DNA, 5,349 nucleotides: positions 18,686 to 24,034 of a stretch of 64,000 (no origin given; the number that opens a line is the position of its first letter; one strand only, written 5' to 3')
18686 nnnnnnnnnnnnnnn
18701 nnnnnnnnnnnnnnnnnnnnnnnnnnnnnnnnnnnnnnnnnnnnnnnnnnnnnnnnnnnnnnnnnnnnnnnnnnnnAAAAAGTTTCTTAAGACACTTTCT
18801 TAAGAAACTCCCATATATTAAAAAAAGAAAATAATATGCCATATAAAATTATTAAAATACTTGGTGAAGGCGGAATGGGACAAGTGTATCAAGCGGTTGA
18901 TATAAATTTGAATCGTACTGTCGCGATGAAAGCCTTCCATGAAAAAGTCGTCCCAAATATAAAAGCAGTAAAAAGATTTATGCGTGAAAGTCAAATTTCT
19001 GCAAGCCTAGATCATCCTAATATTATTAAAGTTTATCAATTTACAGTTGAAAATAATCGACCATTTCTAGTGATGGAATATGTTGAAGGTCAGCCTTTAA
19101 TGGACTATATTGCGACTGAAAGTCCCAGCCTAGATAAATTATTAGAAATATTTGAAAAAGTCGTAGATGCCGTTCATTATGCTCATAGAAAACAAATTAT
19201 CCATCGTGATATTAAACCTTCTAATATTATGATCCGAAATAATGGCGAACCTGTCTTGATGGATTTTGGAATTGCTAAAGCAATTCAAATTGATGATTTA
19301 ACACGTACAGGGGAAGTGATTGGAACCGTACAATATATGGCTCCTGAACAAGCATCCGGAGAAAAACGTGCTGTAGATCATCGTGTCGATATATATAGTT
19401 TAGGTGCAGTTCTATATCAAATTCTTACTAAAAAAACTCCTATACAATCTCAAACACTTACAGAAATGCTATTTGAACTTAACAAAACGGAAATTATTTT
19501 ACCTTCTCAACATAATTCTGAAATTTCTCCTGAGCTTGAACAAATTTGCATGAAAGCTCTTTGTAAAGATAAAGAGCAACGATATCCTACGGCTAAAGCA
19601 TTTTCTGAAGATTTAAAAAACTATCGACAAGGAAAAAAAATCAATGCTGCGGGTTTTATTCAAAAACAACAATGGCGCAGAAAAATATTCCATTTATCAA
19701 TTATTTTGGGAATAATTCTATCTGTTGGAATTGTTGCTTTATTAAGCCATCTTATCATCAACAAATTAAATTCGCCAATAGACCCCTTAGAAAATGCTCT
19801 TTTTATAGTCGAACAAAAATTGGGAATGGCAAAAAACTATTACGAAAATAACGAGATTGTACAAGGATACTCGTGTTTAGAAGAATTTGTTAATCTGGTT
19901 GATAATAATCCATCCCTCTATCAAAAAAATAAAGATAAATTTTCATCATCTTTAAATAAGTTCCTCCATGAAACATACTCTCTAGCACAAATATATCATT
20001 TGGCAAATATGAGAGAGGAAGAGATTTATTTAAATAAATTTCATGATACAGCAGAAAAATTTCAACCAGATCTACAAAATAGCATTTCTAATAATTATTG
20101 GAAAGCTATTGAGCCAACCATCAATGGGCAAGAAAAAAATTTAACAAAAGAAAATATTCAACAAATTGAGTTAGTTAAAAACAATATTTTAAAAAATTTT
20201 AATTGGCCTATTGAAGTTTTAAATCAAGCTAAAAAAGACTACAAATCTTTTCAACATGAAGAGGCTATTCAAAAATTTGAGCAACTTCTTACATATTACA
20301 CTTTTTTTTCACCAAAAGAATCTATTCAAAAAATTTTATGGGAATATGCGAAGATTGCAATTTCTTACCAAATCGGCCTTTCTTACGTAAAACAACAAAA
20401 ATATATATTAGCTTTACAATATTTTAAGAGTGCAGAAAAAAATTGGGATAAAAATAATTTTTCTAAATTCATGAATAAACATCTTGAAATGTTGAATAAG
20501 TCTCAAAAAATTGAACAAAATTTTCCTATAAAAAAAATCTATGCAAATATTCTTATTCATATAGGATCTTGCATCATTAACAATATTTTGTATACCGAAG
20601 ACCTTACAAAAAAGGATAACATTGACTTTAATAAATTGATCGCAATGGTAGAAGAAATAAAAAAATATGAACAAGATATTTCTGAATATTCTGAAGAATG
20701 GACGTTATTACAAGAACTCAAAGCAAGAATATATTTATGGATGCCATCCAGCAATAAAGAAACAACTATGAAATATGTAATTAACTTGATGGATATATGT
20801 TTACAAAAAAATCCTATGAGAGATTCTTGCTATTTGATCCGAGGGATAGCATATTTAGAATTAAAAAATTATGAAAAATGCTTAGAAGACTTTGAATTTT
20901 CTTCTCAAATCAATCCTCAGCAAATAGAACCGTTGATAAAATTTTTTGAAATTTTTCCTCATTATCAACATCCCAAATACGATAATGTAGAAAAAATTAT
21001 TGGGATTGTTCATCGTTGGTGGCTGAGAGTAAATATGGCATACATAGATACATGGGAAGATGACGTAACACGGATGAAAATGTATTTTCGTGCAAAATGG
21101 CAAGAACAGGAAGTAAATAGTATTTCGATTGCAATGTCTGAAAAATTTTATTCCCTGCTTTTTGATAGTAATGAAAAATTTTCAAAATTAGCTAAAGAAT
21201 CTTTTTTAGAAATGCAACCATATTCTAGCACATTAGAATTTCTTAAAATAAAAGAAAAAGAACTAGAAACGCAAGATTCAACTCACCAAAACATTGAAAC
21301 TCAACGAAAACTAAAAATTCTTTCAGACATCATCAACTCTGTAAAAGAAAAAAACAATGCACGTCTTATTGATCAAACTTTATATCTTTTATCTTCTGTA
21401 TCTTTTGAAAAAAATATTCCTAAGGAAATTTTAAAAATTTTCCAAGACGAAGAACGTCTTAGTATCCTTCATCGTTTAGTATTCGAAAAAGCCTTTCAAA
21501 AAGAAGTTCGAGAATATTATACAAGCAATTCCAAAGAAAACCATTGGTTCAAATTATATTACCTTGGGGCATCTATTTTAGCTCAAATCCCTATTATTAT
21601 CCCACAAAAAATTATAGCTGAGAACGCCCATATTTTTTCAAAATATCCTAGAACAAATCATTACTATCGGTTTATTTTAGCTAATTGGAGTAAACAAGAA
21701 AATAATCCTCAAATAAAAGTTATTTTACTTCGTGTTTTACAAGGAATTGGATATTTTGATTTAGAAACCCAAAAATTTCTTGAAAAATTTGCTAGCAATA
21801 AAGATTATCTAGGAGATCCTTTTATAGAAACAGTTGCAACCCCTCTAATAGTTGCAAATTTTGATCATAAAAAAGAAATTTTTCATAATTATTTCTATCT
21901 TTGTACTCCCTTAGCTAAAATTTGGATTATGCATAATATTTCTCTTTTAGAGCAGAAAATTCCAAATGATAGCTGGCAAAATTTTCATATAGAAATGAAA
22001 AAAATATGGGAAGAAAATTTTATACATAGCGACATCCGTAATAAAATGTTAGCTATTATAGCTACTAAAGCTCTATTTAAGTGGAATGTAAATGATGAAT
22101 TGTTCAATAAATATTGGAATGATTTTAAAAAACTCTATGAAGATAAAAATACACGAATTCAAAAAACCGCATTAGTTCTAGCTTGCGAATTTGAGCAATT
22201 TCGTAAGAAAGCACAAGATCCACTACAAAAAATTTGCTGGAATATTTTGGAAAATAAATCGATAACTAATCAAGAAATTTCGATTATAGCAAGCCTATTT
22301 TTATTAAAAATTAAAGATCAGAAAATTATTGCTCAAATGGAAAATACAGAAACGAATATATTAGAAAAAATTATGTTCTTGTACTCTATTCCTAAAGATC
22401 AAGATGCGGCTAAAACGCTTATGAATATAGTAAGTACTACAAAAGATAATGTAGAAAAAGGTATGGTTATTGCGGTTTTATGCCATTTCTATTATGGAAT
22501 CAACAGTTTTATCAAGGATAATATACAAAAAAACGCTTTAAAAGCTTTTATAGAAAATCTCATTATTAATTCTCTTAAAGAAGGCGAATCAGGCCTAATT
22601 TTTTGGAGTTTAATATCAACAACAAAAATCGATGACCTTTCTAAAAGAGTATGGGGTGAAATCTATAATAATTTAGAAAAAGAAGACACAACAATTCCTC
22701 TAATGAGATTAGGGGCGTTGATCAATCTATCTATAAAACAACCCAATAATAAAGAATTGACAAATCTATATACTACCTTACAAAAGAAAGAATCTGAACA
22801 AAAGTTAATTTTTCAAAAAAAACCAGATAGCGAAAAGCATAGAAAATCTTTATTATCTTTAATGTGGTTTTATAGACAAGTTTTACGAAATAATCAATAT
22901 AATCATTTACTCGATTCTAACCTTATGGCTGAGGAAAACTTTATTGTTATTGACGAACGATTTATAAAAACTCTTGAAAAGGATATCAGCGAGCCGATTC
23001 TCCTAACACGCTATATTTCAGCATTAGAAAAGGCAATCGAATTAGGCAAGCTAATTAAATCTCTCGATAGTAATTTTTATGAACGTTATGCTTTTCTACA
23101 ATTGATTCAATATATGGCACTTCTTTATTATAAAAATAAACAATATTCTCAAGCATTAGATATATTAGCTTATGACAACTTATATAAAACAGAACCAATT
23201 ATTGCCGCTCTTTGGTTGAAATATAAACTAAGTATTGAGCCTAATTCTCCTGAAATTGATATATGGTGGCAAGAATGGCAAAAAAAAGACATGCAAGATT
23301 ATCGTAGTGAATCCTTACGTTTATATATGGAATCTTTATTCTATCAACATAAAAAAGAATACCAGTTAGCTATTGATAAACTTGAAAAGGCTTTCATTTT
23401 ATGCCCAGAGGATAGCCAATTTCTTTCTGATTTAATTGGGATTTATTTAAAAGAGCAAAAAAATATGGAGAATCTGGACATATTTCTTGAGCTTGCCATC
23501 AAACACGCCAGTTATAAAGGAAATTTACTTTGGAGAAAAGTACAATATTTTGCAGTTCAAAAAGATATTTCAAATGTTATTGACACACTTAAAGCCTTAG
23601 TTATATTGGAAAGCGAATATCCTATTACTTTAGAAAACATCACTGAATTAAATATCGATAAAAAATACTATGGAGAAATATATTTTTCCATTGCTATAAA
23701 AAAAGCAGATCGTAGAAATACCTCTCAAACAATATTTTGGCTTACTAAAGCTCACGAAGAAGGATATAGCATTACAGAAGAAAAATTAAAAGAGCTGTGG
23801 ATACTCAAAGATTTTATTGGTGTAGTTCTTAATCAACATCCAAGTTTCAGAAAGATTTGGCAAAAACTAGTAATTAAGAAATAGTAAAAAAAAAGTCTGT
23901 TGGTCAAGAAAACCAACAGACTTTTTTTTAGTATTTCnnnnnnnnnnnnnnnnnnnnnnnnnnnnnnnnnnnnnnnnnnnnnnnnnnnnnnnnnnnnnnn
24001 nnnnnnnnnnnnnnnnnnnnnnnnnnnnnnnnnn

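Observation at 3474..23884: Head-to-tail array of four intact, diverged ~1,680-aa receptor Ser/Thr kinase paralogs (~20 kb)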

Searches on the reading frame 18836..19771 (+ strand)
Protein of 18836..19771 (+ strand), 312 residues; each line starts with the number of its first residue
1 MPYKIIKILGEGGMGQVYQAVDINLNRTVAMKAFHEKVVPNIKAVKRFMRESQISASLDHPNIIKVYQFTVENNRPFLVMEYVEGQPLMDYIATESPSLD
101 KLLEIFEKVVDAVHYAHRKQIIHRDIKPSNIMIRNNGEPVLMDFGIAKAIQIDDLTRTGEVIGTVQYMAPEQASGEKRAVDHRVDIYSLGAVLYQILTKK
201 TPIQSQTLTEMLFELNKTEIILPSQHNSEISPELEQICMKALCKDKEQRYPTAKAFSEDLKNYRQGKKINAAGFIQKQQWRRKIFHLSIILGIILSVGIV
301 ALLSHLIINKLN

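Call 98: find_homologous_proteins(query=window:18836-19771:+, max_evalue=1e-40)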
Query window:18836-19771:+ (312 aa): 2658 proteins with E <= 1e-40 among 8000 candidates; the best 120 are listed.
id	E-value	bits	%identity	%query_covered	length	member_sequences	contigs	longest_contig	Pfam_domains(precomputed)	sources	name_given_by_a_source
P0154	9.5e-76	273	44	97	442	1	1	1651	PF07714.24,PF00069.32,PF03109.23,PF01636.30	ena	-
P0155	1.1e-70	256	47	88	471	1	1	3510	PF07714.24,PF00069.32,PF03109.23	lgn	-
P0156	3.2e-70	255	49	81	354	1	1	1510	PF07714.24,PF00069.32,PF03109.23,PF01636.30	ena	-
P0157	1.4e-67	246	44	94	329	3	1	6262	PF07714.24,PF00069.32,PF03109.23,PF01636.30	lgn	-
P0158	1.6e-67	246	39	84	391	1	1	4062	PF07714.24,PF00069.32,PF03109.23,PF01636.30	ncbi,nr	ncbi:MAG TPA: serine/threonine-protein kinase, partial [Acidobacteriota bacterium]|nr:serine/threoni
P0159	3.4e-66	242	45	78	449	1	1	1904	PF07714.24,PF00069.32,PF03109.23,PF17667.8,PF01636.30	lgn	-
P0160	2.0e-63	232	47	78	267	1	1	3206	PF06293.21,PF07714.24,PF00069.32,PF03109.23,PF14531.13,PF01163.29,PF17667.8,PF01636.30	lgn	-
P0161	2.5e-62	229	47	78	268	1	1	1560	PF07714.24,PF00069.32,PF03109.23,PF01636.30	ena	-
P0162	1.1e-61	227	53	66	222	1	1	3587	PF07714.24,PF00069.32,PF03109.23,PF01163.29,PF01636.30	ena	-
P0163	1.8e-61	226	44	86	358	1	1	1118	PF07714.24,PF00069.32,PF03109.23,PF17667.8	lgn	-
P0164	2.4e-61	226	41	89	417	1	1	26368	PF07714.24,PF00069.32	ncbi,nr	ncbi:MAG: protein kinase, partial [Candidatus Brocadiae bacterium]|nr:protein kinase [Candidatus Bro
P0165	1.0e-60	224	41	96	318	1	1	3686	PF07714.24,PF00069.32,PF03109.23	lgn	-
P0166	1.3e-60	223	43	86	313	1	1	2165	PF07714.24,PF00069.32,PF03109.23,PF01636.30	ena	-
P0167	1.9e-60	223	47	78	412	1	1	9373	PF07714.24,PF00069.32,PF03109.23,PF17667.8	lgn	-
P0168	2.5e-60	222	42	94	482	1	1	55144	PF07714.24,PF00069.32,PF03109.23,PF01636.30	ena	-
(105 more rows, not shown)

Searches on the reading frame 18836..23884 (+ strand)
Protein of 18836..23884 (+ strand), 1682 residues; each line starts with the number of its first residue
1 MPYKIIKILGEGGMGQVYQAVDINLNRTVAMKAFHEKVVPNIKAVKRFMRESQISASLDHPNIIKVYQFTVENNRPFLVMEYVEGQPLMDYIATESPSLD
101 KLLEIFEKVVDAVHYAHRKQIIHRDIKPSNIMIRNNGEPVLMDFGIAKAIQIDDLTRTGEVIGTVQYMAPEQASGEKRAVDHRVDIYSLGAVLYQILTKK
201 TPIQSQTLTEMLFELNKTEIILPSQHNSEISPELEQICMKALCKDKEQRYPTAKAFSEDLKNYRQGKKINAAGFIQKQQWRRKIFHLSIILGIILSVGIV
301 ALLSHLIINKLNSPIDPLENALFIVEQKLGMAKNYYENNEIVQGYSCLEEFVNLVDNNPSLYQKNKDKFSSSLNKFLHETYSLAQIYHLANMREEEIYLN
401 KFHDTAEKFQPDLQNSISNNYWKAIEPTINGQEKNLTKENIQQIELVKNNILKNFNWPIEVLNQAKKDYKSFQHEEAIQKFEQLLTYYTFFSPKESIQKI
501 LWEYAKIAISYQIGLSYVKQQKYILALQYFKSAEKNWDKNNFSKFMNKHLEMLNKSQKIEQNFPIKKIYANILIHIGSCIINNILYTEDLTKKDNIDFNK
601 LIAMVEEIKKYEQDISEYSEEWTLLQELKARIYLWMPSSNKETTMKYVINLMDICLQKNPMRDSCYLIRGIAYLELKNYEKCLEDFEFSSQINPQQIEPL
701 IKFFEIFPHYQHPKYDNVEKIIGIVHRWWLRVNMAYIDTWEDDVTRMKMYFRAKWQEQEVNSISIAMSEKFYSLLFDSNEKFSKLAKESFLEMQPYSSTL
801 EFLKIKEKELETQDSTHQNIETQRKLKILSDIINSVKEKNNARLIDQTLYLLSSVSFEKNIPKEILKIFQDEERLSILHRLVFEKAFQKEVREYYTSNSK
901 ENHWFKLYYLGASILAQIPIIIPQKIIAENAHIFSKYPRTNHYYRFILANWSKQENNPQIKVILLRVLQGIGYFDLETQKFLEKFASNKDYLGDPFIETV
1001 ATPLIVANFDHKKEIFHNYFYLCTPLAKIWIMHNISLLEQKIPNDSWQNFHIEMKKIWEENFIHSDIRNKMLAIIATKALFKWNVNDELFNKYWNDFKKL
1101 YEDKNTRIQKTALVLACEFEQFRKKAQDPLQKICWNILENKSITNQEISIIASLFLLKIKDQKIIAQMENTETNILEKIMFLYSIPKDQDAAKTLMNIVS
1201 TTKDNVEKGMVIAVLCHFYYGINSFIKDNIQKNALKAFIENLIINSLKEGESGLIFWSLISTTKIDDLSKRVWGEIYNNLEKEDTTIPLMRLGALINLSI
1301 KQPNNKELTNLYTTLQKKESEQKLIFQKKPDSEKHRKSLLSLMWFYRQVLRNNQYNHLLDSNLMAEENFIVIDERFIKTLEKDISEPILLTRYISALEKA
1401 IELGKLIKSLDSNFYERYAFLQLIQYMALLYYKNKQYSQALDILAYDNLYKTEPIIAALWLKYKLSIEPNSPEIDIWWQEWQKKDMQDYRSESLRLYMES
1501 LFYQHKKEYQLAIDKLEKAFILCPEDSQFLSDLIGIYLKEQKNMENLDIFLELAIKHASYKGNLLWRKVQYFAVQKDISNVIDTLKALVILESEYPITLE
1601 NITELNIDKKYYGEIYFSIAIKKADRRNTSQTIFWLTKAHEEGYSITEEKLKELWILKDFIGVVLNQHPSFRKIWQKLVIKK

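Call 3: search_protein_families(library=pfam, proteins=[window:18836-23884:+], max_evalue=0.01)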
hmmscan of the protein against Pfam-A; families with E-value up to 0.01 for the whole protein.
window:18836-23884:+ (1682 aa): 9 families
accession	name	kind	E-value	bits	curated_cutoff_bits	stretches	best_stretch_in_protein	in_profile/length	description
PF00069.31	Pkinase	-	1e-56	192.7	31.7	1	3-256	1-258/263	Protein kinase domain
PF07714.23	PK_Tyr_Ser-Thr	-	1.2e-35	123.5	23.1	1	4-253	2-251/258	Protein tyrosine and serine/threonine kinase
PF03109.22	ABC1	-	7.9e-11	42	22.9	1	74-152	141-219/244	ABC1 atypical kinase-like domain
PF07719.23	TPR_2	-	4e-08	33.2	27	0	666-687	4-25/34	Tetratricopeptide repeat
PF17667.7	Pkinase_fungal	-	6.2e-08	32.2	24.1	1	97-183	283-371/387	Fungal protein kinase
PF00515.34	TPR_1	-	1.9e-06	27.9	27.8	1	666-695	4-33/34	Tetratricopeptide repeat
PF01636.29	APH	-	1.9e-05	25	23.2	1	100-147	151-197/239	Phosphotransferase enzyme family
PF04715.19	Anth_synt_I_N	-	0.0023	18.6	23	1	765-839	10-78/140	Anthranilate synthase component I, N terminal region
PF06293.20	Kdo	-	0.0037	17.2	21.3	0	74-144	90-166/207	Lipopolysaccharide kinase (Kdo/WaaP) family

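Call 7: search_protein_families(library=ncbifam, proteins=[window:18836-23884:+], max_evalue=0.001)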
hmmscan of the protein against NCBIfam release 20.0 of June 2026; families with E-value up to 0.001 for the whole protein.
window:18836-23884:+ (1682 aa): 18 families
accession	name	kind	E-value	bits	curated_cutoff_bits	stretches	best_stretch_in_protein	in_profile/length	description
NF033483.0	PknB_PASTA_kin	equivalog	3.2e-91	307.1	450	1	3-277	9-282/563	Stk1 family PASTA domain-containing Ser/Thr kinase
NF009651.0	PRK13184.1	equivalog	3e-53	181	839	1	2-268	3-295/932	serine/threonine-protein kinase PknD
NF052427.1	StpK7MSMEG_1200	equivalog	1.2e-52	179.2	900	1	3-265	9-270/601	serine/threonine protein kinase StpK7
NF047741.1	antiphage_MADS6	equivalog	1.2e-47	162.8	460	2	98-267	297-464/612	methylation-associated defense system protein kinase MAD6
TIGR03903.1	TOMM_kin_cyc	equivalog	1.5e-36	125.7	705.75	1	27-260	4-244/1267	TOMM system kinase/cyclase fusion protein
NF038150.1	lanthi_synth_IV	equivalog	4.2e-28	98.2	650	1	14-266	202-459/851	class IV lanthionine synthetase LanL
NF033442.0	BREX_PglW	equivalog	3.2e-27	94.7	990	1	45-265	254-488/1391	BREX system serine/threonine kinase PglW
NF053615.1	SerThrKinAfsKStmc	equivalog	1.1e-21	77.2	1300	1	2-221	14-231/809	protein serine/threonine kinase AfsK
NF038151.1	lanthi_synth_III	equivalog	1.2e-21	76.9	575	1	1-243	220-471/833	class III lanthionine synthetase LanKC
TIGR03724.2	arch_bud32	equivalog_domain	6e-12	45.5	125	1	45-149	37-133/193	KEOPS complex kinase/ATPase Bud32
NF011463.0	PRK14879.1-4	equivalog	1.4e-10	41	188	1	44-148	61-161/237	Kae1-associated kinase Bud32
NF011460.0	PRK14879.1-1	equivalog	1.3e-09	37.6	199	1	69-152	79-163/232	Kae1-associated kinase Bud32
NF011464.0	PRK14879.1-7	equivalog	5.7e-09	36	246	1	46-148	51-150/221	Kae1-associated kinase Bud32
NF007174.0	PRK09605.1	equivalog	1.4e-08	33.7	447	1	40-150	375-476/535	bifunctional N(6)-L-threonylcarbamoyladenine synthase/serine/threonine protein kinase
NF011461.0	PRK14879.1-2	equivalog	2e-06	27.7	372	1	33-148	35-147/225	Kae1-associated kinase Bud32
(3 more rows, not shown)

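Call 46: list_cluster_members(proteins=[P0004, P0005, P0006, P0007, P0008, P0035, P0056, P0069, P0087, window:18836-23881:+])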
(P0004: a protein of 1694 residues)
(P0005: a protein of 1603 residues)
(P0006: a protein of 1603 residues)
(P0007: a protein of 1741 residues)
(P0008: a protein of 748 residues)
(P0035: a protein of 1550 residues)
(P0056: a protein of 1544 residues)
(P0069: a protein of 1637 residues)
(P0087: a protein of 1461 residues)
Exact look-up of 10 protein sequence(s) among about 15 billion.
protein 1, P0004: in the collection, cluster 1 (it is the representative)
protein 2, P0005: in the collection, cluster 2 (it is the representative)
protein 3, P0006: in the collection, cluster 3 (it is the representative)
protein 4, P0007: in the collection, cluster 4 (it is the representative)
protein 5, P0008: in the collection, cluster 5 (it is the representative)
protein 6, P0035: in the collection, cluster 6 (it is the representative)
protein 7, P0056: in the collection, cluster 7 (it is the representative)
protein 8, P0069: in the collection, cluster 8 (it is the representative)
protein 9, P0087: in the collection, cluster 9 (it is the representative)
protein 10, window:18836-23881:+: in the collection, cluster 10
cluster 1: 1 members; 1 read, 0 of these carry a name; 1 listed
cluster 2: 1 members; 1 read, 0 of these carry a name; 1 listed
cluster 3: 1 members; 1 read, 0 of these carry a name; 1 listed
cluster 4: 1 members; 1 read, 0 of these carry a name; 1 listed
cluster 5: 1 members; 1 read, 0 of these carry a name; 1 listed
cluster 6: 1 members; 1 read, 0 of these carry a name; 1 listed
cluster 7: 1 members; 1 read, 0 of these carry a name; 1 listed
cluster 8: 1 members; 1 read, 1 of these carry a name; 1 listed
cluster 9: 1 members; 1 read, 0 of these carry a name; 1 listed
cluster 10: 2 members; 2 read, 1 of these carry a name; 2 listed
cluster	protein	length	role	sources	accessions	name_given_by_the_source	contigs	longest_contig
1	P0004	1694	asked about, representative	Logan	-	-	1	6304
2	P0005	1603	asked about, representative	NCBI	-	-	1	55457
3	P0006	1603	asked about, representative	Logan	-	-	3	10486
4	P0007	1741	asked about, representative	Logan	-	-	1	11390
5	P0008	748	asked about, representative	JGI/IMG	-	-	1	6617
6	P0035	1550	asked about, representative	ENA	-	-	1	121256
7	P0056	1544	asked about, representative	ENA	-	-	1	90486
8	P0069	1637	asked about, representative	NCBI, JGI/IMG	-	serine/threonine protein kinase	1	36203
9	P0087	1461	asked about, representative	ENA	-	-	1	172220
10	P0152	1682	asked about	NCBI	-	-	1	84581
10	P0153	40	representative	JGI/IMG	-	hypothetical protein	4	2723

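Call 48: find_encoding_contigs(protein=window:18836-23884:+, flank=10000)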
Protein window:18836-23884:+ (1682 aa): no gene with exactly this product is on record in the collection.

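Call 79: search_protein_families(library=padloc, proteins=[window:18836-23884:+], max_evalue=0.001)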
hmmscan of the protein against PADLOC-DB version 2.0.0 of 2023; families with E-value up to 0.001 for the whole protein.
window:18836-23884:+ (1682 aa): 33 families (the best 25 are shown)
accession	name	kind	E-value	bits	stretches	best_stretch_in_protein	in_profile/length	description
PDLC04042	PD-T4-6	-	3e-88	294.3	1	3-271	11-280/292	-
PDLC04061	PD-T4-6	-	7e-85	284.4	1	3-267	18-287/510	-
PDLC04060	PD-T4-6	-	7.9e-84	280.3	1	3-272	10-278/486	-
PDLC04053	PD-T4-6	-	3.8e-79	264.4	1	2-272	10-280/311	-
PDLC04043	PD-T4-6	-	3.6e-72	241.8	1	3-262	17-276/452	-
PDLC04052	PD-T4-6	-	1.3e-71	240.3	1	3-273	11-286/496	-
PDLC04047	PD-T4-6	-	2.4e-71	238.5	1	3-273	12-282/327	-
PDLC04040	PD-T4-6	-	4e-71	238.4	1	8-273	1-275/547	-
PDLC04138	mad6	-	2.9e-70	235.9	1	3-266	53-316/659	mads_6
PDLC04057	PD-T4-6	-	6.7e-70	234.3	1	3-265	10-272/443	-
PDLC04054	PD-T4-6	-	1.5e-67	226.5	1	3-274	12-284/347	-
PDLC04048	PD-T4-6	-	4.7e-66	221.5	1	3-262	12-271/354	-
PDLC04039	PD-T4-6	-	3e-63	212.4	1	2-269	15-281/458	-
PDLC04041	PD-T4-6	-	5.5e-62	208.4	1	2-262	29-292/443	-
PDLC04064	PD-T4-6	-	2.1e-54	182.9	1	3-263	22-280/369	-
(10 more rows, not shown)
